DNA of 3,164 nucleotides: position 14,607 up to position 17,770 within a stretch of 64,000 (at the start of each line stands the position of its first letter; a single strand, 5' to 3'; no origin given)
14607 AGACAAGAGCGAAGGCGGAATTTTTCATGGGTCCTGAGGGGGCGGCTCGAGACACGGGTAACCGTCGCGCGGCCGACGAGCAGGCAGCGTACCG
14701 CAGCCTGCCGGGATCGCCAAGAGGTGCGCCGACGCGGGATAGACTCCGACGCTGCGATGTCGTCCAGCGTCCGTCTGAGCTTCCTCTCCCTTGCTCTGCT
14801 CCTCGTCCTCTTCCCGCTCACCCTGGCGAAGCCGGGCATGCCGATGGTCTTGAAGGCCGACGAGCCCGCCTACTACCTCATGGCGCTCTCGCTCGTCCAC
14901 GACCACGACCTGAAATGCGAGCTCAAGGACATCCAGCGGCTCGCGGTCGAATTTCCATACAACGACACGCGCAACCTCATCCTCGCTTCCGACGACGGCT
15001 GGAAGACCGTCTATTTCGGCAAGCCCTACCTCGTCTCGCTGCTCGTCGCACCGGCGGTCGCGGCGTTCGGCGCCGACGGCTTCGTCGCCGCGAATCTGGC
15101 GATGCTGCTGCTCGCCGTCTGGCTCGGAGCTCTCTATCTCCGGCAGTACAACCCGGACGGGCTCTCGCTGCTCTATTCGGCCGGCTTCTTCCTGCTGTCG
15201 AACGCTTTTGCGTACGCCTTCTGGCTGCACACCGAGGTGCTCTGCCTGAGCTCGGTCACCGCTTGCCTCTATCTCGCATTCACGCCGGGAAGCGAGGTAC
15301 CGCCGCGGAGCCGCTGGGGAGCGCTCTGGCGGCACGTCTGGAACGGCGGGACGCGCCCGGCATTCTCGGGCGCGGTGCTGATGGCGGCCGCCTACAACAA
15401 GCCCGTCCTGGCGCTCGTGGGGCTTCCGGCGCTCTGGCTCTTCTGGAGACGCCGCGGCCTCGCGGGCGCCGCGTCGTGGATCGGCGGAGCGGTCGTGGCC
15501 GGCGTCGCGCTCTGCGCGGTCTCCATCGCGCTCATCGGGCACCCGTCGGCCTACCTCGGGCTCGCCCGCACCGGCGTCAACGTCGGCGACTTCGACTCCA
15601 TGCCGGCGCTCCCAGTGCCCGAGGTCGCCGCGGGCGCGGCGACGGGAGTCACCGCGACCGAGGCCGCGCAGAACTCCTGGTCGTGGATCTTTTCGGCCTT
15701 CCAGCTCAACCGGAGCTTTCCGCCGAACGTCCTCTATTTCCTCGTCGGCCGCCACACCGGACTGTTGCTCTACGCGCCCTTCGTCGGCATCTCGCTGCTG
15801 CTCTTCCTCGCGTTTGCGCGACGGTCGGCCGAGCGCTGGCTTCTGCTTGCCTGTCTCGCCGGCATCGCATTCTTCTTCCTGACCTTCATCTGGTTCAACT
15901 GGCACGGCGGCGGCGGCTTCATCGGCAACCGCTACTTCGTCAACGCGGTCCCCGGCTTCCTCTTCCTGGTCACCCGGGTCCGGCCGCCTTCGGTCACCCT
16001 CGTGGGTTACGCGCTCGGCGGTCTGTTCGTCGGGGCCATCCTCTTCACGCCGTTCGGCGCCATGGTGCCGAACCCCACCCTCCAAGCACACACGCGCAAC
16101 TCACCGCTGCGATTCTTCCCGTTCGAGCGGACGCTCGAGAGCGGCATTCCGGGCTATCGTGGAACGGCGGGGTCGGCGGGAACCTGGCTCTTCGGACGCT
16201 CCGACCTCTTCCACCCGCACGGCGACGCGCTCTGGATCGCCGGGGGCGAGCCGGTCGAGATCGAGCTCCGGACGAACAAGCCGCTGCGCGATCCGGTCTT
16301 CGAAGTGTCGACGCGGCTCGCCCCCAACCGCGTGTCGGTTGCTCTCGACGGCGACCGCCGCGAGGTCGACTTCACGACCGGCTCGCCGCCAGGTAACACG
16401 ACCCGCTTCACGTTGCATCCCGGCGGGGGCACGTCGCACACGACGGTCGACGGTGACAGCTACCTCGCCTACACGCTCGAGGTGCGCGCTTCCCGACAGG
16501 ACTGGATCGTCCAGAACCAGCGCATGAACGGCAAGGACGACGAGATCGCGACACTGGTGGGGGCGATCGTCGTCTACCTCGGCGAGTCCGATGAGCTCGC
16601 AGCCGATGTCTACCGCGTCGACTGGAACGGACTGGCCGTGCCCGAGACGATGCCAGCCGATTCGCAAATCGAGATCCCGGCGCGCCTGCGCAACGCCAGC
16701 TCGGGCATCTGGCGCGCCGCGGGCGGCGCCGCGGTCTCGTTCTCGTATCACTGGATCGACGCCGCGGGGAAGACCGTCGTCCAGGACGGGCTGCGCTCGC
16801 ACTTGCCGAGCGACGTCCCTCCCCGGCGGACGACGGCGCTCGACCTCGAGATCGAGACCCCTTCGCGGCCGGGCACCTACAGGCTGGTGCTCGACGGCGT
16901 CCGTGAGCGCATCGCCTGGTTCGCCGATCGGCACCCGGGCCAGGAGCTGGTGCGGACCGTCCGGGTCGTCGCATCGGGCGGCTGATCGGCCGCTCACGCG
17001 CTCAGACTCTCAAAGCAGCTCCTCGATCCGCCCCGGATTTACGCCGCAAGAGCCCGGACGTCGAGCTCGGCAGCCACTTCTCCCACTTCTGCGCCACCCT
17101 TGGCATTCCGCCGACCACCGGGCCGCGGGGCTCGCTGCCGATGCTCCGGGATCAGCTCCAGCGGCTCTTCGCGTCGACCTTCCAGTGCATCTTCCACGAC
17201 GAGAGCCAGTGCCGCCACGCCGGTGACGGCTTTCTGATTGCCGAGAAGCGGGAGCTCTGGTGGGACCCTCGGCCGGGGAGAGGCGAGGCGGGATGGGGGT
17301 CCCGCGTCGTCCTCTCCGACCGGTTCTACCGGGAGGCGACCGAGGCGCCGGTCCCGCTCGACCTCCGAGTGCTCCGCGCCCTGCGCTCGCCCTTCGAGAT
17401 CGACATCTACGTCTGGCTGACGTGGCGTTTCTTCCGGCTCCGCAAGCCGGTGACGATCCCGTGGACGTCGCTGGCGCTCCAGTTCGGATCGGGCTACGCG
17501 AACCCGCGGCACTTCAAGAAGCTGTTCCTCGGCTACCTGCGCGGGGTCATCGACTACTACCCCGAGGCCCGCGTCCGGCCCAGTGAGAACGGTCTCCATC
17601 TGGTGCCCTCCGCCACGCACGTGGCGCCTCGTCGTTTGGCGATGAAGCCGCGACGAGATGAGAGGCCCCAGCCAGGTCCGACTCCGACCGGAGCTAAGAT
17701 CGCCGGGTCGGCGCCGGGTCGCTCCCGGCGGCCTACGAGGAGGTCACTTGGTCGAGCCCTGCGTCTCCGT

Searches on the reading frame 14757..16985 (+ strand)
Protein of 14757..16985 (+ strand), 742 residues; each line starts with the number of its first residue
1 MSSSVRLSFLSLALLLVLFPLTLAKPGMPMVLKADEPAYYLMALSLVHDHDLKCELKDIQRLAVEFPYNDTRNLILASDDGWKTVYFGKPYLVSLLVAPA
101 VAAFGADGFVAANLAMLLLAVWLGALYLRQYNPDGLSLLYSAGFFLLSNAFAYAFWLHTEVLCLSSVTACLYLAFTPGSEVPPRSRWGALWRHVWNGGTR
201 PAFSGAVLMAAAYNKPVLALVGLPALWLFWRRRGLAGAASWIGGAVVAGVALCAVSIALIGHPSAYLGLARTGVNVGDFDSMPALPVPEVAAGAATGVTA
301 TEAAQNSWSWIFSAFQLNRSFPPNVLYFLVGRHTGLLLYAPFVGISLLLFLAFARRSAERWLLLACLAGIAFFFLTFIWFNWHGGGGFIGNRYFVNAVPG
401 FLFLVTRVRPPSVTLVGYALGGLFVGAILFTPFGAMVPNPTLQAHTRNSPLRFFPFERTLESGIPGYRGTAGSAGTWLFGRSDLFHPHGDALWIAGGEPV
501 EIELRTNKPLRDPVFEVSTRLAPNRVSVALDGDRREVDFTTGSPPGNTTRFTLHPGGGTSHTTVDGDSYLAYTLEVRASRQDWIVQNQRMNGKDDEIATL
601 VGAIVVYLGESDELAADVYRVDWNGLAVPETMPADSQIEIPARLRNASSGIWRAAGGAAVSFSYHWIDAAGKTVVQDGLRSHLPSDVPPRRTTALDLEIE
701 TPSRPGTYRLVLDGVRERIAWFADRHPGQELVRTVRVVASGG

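Call 44: find_encoding_contigs(protein=window:14757-16985:+, flank=6000, max_places=6)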
Protein window:14757-16985:+ (742 aa): no gene with exactly this product is on record in the collection.

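Call 45: find_homologous_proteins(query=window:14757-16982:+, max_evalue=1e-30)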
Query window:14757-16982:+ (742 aa): 696 proteins with E <= 1e-30 among 8000 candidates; the best 120 are listed.
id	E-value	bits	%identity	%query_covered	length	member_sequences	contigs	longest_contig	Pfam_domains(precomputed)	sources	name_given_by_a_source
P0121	0.0e+0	1125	66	100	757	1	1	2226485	-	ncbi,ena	-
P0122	0.0e+0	1089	65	99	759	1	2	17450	-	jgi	-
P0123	7.0e-293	991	60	100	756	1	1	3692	-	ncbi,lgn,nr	ncbi:MAG: hypothetical protein NDJ75_09145 [Thermoanaerobaculia bacterium]|nr:hypothetical protein [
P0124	9.7e-287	971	60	100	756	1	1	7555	-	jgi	jgi:hypothetical protein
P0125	1.5e-285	967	59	100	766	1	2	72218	-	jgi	-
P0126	1.8e-282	957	59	99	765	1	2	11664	-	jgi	-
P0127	5.5e-282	955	57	100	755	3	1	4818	-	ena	-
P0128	8.8e-282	955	58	100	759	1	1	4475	-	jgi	jgi:hypothetical protein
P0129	2.0e-281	954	58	100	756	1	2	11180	-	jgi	-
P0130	7.2e-280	948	58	100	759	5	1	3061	-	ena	-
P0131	1.2e-279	948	58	98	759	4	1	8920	-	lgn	-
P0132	5.0e-279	946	58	100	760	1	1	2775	-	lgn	-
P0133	6.2e-278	942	58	100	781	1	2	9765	-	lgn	-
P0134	1.1e-275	935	57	100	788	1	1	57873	-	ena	-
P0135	1.8e-275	934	56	100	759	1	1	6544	-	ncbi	-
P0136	3.8e-275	933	57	99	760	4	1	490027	-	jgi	jgi:hypothetical protein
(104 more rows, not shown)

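Call 46: find_encoding_contigs(protein=P0121, flank=6000, max_places=2)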
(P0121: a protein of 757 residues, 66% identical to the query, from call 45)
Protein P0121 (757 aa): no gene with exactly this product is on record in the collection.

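Call 47: find_encoding_contigs(protein=P0122, flank=6000, max_places=2)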
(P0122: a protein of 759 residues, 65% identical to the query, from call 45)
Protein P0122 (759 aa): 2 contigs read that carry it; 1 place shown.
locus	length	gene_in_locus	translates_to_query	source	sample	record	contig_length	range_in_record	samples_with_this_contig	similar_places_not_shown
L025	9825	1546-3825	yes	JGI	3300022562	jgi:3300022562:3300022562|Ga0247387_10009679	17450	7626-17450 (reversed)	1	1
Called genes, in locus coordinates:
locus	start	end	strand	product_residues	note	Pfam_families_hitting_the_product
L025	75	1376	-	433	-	PF00884:Sulfatase, PF01663:Phosphodiest, PF16347:SGSH_C (weak)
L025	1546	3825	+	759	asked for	-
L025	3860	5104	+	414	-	PF13489:Methyltransf_23, PF08241:Methyltransf_11, PF08242:Methyltransf_12, PF13649:Methyltransf_25, PF13847:Methyltransf_31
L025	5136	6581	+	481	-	PF01943:Polysacc_synt, PF13440:Polysacc_synt_3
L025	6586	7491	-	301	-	PF01073:3Beta_HSD (faint), PF01370:Epimerase, PF04321:RmlD_sub_bind, PF07993:NAD_binding_4 (faint), PF13460:NAD_binding_10, PF16363:GDP_Man_Dehyd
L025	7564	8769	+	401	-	-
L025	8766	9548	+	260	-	PF02585:PIG-L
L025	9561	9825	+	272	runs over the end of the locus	PF00483:NTP_transferase, PF12804:NTP_transf_3 (weak)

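Call 70: find_encoding_contigs(protein=P0136, flank=10000, max_places=1)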
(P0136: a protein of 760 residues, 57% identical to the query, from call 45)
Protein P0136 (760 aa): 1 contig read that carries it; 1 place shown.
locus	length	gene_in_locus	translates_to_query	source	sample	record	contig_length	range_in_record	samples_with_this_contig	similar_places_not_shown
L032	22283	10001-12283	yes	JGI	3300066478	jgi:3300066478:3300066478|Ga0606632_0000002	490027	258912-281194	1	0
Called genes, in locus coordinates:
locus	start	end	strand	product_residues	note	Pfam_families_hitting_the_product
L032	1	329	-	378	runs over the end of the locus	PF07724:AAA_2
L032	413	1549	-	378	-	PF13229:Beta_helix (weak)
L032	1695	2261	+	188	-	PF07638:Sigma70_ECF, PF08281:Sigma70_r4_2 (weak)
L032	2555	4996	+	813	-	PF00069:Pkinase, PF07714:PK_Tyr_Ser-Thr, PF03109:ABC1 (weak), PF24885:TPR_NPHP3 (weak), PF13424:TPR_12, PF13374:TPR_10, PF13424:TPR_12, PF13374:TPR_10, +5 more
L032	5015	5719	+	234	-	PF00005:ABC_tran, PF13304:AAA_21 (faint)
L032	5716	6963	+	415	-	PF12704:MacB_PCD, PF02687:FtsX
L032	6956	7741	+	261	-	PF17131:TP_0789-like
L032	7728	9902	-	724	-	-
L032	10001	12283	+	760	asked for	-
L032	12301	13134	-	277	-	PF01370:Epimerase, PF16363:GDP_Man_Dehyd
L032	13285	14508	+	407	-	-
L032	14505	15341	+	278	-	PF02585:PIG-L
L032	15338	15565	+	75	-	-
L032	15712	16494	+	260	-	PF00483:NTP_transferase, PF12804:NTP_transf_3 (weak)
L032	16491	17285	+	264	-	PF00535:Glycos_transf_2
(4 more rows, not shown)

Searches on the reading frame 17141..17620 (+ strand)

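Call 86: search_protein_families(library=pfam, proteins=[window:17141-17620:+], max_evalue=0.001)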
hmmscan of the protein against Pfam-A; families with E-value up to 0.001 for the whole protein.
window:17141-17620:+ (160 aa): 1 family
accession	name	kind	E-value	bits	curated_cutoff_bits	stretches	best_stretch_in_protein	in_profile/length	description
PF04796.18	RepA_C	-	5.8e-17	62.9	26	1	2-100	68-165/181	Plasmid encoded RepA protein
